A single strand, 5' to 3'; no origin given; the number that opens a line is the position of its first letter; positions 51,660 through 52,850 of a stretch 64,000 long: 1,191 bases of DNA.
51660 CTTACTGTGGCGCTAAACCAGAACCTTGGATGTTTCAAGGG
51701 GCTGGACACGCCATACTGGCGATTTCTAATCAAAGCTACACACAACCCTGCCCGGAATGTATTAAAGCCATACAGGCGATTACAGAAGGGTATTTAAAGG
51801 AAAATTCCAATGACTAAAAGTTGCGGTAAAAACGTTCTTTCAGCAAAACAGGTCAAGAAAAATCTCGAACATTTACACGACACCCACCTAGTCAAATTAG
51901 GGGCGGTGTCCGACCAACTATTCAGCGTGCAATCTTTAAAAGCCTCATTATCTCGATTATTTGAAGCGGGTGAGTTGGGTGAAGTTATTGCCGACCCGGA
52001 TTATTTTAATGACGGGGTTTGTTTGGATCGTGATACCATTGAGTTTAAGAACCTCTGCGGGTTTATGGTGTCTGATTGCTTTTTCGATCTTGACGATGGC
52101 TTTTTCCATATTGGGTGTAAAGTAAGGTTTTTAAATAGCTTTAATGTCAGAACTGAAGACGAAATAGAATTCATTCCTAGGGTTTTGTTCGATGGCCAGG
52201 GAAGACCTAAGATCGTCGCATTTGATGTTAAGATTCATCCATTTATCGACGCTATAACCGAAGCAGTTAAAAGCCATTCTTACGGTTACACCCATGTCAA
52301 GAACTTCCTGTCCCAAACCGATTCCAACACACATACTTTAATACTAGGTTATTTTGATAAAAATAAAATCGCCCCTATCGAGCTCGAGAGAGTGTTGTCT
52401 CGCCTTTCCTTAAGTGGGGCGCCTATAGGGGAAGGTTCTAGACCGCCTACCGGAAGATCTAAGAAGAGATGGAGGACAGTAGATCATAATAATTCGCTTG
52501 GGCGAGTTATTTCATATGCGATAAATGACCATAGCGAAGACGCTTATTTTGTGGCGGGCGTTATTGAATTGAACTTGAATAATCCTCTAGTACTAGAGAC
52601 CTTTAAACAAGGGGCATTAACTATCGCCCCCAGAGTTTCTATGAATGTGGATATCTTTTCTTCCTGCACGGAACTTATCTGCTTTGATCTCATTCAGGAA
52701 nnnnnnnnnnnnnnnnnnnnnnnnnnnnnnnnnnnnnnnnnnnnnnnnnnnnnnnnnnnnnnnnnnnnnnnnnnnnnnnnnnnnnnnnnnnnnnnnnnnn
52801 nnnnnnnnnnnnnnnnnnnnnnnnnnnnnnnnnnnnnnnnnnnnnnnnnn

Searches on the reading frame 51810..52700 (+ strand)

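Call 3: search_protein_families(library=pfam, proteins=[window:51810-52700:+], max_evalue=1)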
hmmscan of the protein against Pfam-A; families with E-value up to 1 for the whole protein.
window:51810-52700:+ (297 aa): 1 family
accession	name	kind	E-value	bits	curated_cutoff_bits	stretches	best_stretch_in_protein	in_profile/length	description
PF23697.1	YnfS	-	0.21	12.2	27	1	67-83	2-18/29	YnfS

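Call 4: search_protein_families(library=phrogs, proteins=[window:51810-52700:+], max_evalue=0.01)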
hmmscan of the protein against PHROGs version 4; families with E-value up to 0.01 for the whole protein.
window:51810-52700:+ (297 aa): 0 families
